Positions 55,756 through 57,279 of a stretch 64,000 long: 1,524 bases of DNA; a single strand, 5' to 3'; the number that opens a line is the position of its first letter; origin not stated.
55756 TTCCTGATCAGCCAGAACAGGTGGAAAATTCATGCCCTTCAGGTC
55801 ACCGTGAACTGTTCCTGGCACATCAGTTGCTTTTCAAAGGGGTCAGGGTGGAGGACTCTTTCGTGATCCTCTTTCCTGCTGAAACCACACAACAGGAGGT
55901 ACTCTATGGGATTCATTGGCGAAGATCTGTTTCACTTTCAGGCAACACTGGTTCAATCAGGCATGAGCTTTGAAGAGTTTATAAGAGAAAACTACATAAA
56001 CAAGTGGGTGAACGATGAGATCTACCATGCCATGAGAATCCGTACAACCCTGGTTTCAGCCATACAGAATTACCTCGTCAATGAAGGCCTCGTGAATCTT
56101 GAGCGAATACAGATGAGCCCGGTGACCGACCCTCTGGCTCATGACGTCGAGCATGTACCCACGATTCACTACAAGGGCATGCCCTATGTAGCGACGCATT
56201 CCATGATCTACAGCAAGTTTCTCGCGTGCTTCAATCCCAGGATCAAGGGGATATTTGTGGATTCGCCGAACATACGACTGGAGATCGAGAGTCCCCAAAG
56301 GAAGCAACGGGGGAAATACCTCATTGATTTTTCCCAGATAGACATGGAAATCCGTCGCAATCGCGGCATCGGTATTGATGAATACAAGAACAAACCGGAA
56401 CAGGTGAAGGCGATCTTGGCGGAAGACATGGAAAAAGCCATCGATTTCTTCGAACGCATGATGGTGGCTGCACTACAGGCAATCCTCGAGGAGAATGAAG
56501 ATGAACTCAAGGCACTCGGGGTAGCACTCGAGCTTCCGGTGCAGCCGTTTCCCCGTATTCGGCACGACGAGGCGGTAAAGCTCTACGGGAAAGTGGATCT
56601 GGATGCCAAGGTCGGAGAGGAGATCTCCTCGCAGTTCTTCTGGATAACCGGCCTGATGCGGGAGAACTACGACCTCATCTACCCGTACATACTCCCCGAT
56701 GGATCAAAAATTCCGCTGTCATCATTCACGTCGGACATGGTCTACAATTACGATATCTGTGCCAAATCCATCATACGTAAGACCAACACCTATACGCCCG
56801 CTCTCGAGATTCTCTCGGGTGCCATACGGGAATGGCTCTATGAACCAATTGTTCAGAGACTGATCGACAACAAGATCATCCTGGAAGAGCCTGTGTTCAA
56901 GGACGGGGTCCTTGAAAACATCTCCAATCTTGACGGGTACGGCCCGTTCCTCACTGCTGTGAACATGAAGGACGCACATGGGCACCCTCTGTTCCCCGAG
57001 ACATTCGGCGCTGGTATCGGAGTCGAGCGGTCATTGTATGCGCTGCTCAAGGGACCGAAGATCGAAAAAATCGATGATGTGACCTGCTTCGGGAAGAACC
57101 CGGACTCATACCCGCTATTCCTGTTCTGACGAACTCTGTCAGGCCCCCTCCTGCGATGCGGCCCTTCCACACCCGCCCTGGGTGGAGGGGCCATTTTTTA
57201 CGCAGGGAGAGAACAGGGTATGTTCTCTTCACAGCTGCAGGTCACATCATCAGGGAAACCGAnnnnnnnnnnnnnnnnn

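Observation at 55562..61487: Two sigma-54 promoters (AsnA-like gene; amtB-glnK-glnD) share an upstream TGAACAA-N2-TTGTTCA-type palindrome: a nitrogen regulon signature with an unusual enhancer motif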

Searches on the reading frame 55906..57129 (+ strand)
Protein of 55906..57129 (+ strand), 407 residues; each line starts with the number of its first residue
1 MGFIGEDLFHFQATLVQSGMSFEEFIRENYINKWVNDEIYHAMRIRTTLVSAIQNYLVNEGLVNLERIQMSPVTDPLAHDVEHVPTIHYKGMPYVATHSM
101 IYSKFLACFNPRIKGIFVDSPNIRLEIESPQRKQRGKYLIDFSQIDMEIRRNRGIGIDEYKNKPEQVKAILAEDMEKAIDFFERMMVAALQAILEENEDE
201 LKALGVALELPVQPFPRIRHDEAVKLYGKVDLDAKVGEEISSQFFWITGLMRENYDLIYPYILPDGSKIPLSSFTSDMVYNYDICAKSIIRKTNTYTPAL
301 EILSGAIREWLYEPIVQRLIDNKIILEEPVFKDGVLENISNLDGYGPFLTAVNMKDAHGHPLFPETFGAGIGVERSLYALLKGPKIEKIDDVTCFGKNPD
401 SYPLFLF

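Call 5: search_protein_families(library=pfam, proteins=[window:55906-57129:+])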
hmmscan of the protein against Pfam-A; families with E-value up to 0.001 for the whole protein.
window:55906-57129:+ (407 aa): 1 family
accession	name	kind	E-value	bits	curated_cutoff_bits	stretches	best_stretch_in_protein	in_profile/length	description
PF00152.25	tRNA-synt_2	-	1.1e-11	44.8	25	1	174-398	125-307/308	tRNA synthetases class II (D, K and N)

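Call 8: find_encoding_contigs(protein=window:55906-57129:+, flank=10000, max_places=10)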
Protein window:55906-57129:+ (407 aa): no gene with exactly this product is on record in the collection.

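Call 9: find_homologous_proteins(query=window:55906-57129:+)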
Query window:55906-57129:+ (407 aa): 1154 proteins with E <= 0.001 among 5254 candidates; the best 120 are listed.
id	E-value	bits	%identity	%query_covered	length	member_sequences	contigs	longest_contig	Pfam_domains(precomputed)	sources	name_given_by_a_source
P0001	1.1e-232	790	80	100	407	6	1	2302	PF00152.26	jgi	jgi:aspartyl/asparaginyl-tRNA synthetase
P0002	2.2e-232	789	80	100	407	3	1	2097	PF00152.26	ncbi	-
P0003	4.4e-232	788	80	100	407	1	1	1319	PF00152.26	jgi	jgi:aspartyl/asparaginyl-tRNA synthetase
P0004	5.1e-231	785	80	100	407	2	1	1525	PF00152.26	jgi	jgi:aspartyl/asparaginyl-tRNA synthetase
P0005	5.1e-230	782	80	100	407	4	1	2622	PF00152.26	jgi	-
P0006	1.7e-229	780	80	100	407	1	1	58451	PF00152.26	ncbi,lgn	-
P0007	1.2e-228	777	80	100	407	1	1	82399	PF00152.26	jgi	jgi:aspartyl/asparaginyl-tRNA synthetase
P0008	1.3e-228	777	81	100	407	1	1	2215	PF00152.26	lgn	-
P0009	1.4e-228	777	81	100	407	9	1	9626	PF00152.26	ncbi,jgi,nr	ncbi:MAG TPA: hypothetical protein PLU81_14165 [Deltaproteobacteria bacterium]|nr:hypothetical prote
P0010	2.3e-228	776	80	100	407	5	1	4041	PF00152.26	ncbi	-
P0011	1.2e-227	774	80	100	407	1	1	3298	PF00152.26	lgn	-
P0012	3.4e-227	772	78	100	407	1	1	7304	PF00152.26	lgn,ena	-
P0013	3.7e-227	772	80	100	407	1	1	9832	PF00152.26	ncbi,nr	ncbi:MAG: hypothetical protein JXM72_11850 [Deltaproteobacteria bacterium]|nr:hypothetical protein [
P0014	4.6e-227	772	78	100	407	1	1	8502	PF00152.26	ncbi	ncbi:MAG: amino acid--tRNA ligase-related protein [Desulfomonilia bacterium]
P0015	5.1e-227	772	79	100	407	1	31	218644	PF00152.26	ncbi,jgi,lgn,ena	ncbi:MAG: amino acid--tRNA ligase-related protein [Desulfomonilia bacterium]|jgi:aspartyl/asparaginy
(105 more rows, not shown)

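Call 12: find_related_loci(query=A1, collection=genome_contigs, flank=10000)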
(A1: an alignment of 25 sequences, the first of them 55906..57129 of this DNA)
Query A1 (407 aa) in genome_contigs; peptide patterns used: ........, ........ (x = any residue, [..] = any of these).
430 stretches matched a pattern; 217 encode a relative of the query (tblastn E <= 1e-3); the best 80 are kept; 80 distinct loci.
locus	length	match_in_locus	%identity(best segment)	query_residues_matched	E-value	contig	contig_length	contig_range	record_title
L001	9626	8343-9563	81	1-407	0e+0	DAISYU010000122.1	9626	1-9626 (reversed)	MAG TPA_asm: Thermodesulfobacteriota bacterium isolate CTOTU18761 NODE_5472_length_9626_cov_11.516874, whole genome shot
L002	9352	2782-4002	80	1-407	0e+0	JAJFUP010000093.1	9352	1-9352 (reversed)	MAG: Deltaproteobacteria bacterium isolate bin.476 k141_4170726, whole genome shotgun sequence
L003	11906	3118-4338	80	1-407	0e+0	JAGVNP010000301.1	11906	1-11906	MAG: Deltaproteobacteria bacterium isolate DeMMO3_31 c_000000020616, whole genome shotgun sequence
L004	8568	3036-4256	80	1-407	0e+0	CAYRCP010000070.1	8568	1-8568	MAG TPA_asm: uncultured Bacteriovoracaceae bacterium isolate binchicken_co42_315 genome assembly, contig: NODE_14492_len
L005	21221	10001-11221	79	1-407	0e+0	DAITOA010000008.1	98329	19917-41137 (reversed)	MAG TPA_asm: Thermodesulfobacteriota bacterium isolate CTOTU18766 NODE_150_length_98329_cov_26.966980, whole genome shot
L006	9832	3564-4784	80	1-407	0e+0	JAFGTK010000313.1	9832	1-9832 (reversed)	MAG: Deltaproteobacteria bacterium isolate Zod_Metabat.965 k87_9489874, whole genome shotgun sequence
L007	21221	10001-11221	80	1-407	0e+0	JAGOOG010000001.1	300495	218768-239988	MAG: Deltaproteobacteria bacterium isolate Go_SlDig_bin_434 Go_SlDig_30_length_300495_cov_105.896181, whole genome shotg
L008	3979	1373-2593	79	1-407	0e+0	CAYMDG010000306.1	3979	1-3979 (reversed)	MAG TPA_asm: uncultured Bacteriovoracaceae bacterium isolate SRP302447_co2_107 genome assembly, contig: NODE_67417_lengt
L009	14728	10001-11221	78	1-407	0e+0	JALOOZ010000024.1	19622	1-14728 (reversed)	MAG: Thermodesulfobacteriota bacterium isolate Prado116 scaffold_3190, whole genome shotgun sequence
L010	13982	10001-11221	77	1-407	0e+0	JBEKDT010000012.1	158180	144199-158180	MAG: Desulfomonilia bacterium isolate SPRUCE 18 SPRUCE_18_12, whole genome shotgun sequence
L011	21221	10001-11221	78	1-407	0e+0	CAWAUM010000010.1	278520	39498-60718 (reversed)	MAG: uncultured delta proteobacterium isolate MFD03899.bin.1.184 genome assembly, contig: contig_5535, whole genome shot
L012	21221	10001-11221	78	1-407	0e+0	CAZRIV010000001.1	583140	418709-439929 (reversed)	MAG TPA_asm: uncultured Bacteriovoracaceae bacterium isolate binchicken_co204_164 genome assembly, contig: NODE_8_length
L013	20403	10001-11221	78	1-407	0e+0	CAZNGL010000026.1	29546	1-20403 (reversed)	MAG TPA_asm: uncultured Bacteriovoracaceae bacterium isolate binchicken_co43_352 genome assembly, contig: NODE_2519_leng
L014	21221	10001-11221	78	1-407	0e+0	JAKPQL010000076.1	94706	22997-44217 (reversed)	MAG: Deltaproteobacteria bacterium isolate JPNA_maxbin.196 k141_34262, whole genome shotgun sequence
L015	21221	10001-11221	78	1-407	0e+0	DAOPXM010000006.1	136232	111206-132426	MAG TPA_asm: Deltaproteobacteria bacterium isolate AMR_MDS_1340 NODE_86_length_136232_cov_21.819030, whole genome shotgu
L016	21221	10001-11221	77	1-407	0e+0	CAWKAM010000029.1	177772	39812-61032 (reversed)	MAG: uncultured delta proteobacterium isolate MFD03726.bin.1.124 genome assembly, contig: contig_39352, whole genome sho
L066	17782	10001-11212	63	4-407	0e+0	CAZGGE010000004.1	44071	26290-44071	MAG TPA_asm: uncultured Pirellulales bacterium isolate SRP141376_co1_247 genome assembly, contig: NODE_2070_length_44071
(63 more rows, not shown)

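Call 43: search_protein_families(library=ncbifam, proteins=[window:55906-57129:+, L016:15650-17170:+])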
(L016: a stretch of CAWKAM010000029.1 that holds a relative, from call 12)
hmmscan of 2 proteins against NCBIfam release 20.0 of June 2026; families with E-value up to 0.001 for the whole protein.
window:55906-57129:+ (407 aa): 4 families
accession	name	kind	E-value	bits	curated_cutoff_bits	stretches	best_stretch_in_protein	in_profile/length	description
NF005054.0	PRK06462.1-4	equivalog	3.8e-38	131.3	309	1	32-257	14-217/318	asparagine synthetase A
NF005052.0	PRK06462.1-1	equivalog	8.1e-22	77.7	368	1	22-268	29-247/353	asparagine synthetase A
TIGR00458.1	aspS_nondisc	equivalog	2.7e-08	33.2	368.4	1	173-319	233-369/428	aspartate--tRNA(Asn) ligase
NF003483.0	PRK05159.1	equivalog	3.6e-07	29.4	353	1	172-321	237-381/438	aspartate--tRNA(Asn) ligase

L016:15650-17170:+ (507 aa): 31 families (the best 25 are shown)
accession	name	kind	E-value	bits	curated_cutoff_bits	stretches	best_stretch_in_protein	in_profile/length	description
TIGR01817.1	nifA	equivalog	9.1e-153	509.8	528.85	2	10-430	4-436/534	nif-specific transcriptional activator NifA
NF003451.0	PRK05022.1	equivalog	1.7e-116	390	476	1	122-484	117-497/512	nitric oxide reductase transcriptional regulator NorR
NF008469.0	PRK11361.1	equivalog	1.4e-114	383.4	714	1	154-499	109-458/461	acetoacetate metabolism transcriptional regulator AtoC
NF041552.1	TF_PrdR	equivalog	8.8e-111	371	795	1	121-496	214-577/577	sigma-54 dependent transcriptional regulator PrdR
TIGR02915.1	PEP_resp_reg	equivalog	8.2e-105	351.2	502.6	1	159-497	111-444/445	PEP-CTERM-box response regulator transcription factor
NF038308.1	RNA_repair_RtcR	equivalog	7.3e-103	345.2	650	1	160-497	152-518/530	RNA repair transcriptional activator RtcR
TIGR01818.1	ntrC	equivalog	4e-102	342.4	558.6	1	164-484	108-452/463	nitrogen regulation protein NR(I)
NF050807.1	TransRegFlbDCaul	equivalog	1.2e-101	340.8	750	1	188-497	117-440/454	sigma-54-dependent transcriptional regulator FlbD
NF007689.0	PRK10365.1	equivalog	9.1e-100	334.5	760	1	191-492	141-439/441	sigma-54-dependent response regulator transcription factor ZraR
NF041906.1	V4R_TF_MobR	exception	7.8e-99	331.6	999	1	191-495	234-544/544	phenol degradation transcriptional regulator MobR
NF011958.0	PRK15429.1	equivalog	5.2e-95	319.5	830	1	90-499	269-688/692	formate hydrogenlyase transcriptional activator FlhA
NF041946.1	LuxO_transreg_Vib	equivalog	2e-88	297.2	800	1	187-497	131-437/463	quorum-sensing sigma-54 dependent transcriptional regulator LuxO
TIGR02974.1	phageshock_pspF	equivalog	1.6e-87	293.9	443.55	1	191-434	1-247/336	phage shock protein operon transcriptional activator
NF008176.1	PRK10923.1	equivalog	1.4e-85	287.7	620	1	168-438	117-387/469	nitrogen regulation protein NR(I)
NF011695.0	PRK15115.1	equivalog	8.7e-85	285.1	763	1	188-503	134-444/445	two-component system response regulator GlrR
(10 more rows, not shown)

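Call 44: search_solved_structures(query=window:55906-57129:+, max_evalue=0.01, show_alignments=1)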
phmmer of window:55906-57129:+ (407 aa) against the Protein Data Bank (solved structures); distinct sequences matched with E-value up to 0.01: 4.
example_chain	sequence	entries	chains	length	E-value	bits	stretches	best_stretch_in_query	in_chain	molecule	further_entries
1nnh_A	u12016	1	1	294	6.3e-13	51.8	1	35-153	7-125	asparaginyl-tRNA synthetase-related peptide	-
3p8t_A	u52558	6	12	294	1.1e-12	51.1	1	35-150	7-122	AsnS-like asparaginyl-tRNA synthetase related protein | Archaeal asparagine synthetase A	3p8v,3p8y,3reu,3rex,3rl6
3nel_A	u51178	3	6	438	9.2e-10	41.4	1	171-319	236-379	Aspartyl-tRNA synthetase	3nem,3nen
1b8a_A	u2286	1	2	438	9.3e-10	41.4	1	171-319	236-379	PROTEIN (ASPARTYL-TRNA SYNTHETASE)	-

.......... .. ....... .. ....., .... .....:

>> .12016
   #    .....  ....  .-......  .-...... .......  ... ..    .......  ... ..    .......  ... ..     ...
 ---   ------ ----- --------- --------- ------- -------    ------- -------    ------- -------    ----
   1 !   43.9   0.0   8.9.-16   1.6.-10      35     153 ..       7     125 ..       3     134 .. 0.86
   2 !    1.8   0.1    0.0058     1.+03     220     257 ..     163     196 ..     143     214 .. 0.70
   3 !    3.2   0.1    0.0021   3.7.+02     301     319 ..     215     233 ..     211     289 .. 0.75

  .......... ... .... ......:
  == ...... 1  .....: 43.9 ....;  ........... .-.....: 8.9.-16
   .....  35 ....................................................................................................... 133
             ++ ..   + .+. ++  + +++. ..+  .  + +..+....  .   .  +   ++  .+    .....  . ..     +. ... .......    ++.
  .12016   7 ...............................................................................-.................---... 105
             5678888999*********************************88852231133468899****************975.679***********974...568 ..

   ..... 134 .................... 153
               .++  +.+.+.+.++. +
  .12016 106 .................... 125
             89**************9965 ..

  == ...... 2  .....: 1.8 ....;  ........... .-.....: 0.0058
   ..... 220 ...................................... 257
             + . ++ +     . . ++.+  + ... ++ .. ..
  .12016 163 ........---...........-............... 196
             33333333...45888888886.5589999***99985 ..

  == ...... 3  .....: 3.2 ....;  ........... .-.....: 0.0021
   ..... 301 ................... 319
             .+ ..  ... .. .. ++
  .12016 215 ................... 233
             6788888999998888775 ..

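Call 68: predict_structure(alignment_id=A1)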
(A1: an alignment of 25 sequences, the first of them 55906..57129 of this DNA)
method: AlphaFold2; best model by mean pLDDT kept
length: 407 residues; sequences in the alignment: 25
mean_pLDDT: 75.3   pTM: 0.78
mean pLDDT of the five models: 75.3, 75.0, 74.4, 69.4, 59.6
residues with pLDDT >= 90: 147; 70-90: 140; 50-70: 37; < 50: 83
segments of 3 or more residues with pLDDT < 50: 65-89, 92-108, 118-142, 394-407
pLDDT, mean of each block of 10 residues (from residue 1): 60 81 71 71 82 82 46 34 42 44 48 53 34 35 67 86 93 94 96 97 96 95 92 92 95 79 92 91 96 95 88 89 89 87 76 79 80 86 85 47 28
secondary structure, 60 per line:
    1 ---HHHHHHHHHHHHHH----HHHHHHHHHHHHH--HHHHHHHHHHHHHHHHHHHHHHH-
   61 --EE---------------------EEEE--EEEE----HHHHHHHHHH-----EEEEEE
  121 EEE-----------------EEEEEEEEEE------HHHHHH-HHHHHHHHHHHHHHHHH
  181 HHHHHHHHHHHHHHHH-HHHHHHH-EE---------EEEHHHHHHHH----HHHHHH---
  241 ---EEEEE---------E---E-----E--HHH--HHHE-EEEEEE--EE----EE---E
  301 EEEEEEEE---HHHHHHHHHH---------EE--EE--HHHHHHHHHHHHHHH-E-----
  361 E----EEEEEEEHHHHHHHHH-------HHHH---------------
elements in order: H4-17 H22-34 H37-59 E86-89 E92-95 H100-109 E115-123 E141-150 H157-162 H164-196 H198-204 E217-219 H220-227 H232-237 E244-248 E281-286 E300-308 H312-321 H339-353 E366-372 H373-381 H389-392

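Call 70: fold_search(model_id=the predicted structure, library=pdb)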
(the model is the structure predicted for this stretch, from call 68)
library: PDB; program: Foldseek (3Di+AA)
matches with E <= 10: 561; with E <= 0.001: 245
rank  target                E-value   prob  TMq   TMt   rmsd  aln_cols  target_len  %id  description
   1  3nel_A                3.7e-15  1.00  0.56  0.53   5.8       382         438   17  Aspartyl-tRNA synthetase complexed with aspartic acid (released 2010-08-04)
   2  3reu_B                3.3e-14  1.00  0.54  0.74   5.9       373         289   24  Crystal structure of the archaeal asparagine synthetase A complexed with L-Aspartic acid and Adenosine triphosphate (released 2011-08-17)
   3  1b8a_A                3.7e-14  1.00  0.54  0.51   6.7       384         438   17  ASPARTYL-TRNA SYNTHETASE (released 1999-02-02)
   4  3rl6_B                5.5e-14  1.00  0.52  0.72   5.9       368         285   24  Crystal structure of the archaeal asparagine synthetase A complexed with L-Asparagine and Adenosine monophosphate (released 2011-08-17)
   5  3rex_B                1.9e-13  1.00  0.54  0.73   6.1       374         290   24  Crystal structure of the archaeal asparagine synthetase A complexed with Adenosine monophosphate (released 2011-08-17)
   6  3p8t_A                3.2e-13  1.00  0.52  0.70   6.1       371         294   24  Crystal structure of the archaeal asparagine synthetase A (released 2011-08-17)
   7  1nnh                  4.8e-13  1.00  0.52  0.70   6.3       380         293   25  Hypothetical protein from Pyrococcus furiosus Pfu-1801964 (released 2004-02-03)
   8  1wyd_B                6.1e-13  1.00  0.59  0.56   5.2       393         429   16  Crystal Structure of Aspartyl-tRNA synthetase from Sulfolobus tokodaii (released 2006-07-04)
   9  4j15_B                2.8e-12  1.00  0.50  0.48   5.5       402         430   16  Crystal structure of human cytosolic aspartyl-tRNA synthetase, a component of multi-tRNA synthetase complex (released 2013-05-15)
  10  1x56                  3.2e-12  1.00  0.55  0.53   5.9       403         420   16  Crystal structure of asparaginyl-tRNA synthetase from Pyrococcus horikoshii (released 2006-05-23)
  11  1eov                  3.4e-12  1.00  0.56  0.48   6.9       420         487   14  FREE ASPARTYL-TRNA SYNTHETASE (ASPRS) (E.C. 6.1.1.12) FROM YEAST (released 2000-09-24)
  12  1x54                  3.6e-12  1.00  0.57  0.54   5.9       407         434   18  Crystal structure of asparaginyl-tRNA synthetase from Pyrococcus horikoshii complexed with asparaginyl-adenylate (released 2006-05-23)
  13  2xgt_A                5.3e-12  1.00  0.53  0.51   6.5       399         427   14  Asparaginyl-tRNA synthetase from Brugia malayi complexed with the sulphamoyl analogue of asparaginyl-adenylate (released 2010-12-15)
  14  1asy_A                5.6e-12  1.00  0.55  0.47   7.7       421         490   14  CLASS II AMINOACYL TRANSFER RNA SYNTHETASES: CRYSTAL STRUCTURE OF YEAST ASPARTYL-TRNA SYNTHETASE COMPLEXED WITH TRNA A (released 1995-05-08)
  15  1wyd_A                6.3e-12  1.00  0.58  0.55   6.0       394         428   16  Crystal Structure of Aspartyl-tRNA synthetase from Sulfolobus tokodaii (released 2006-07-04)
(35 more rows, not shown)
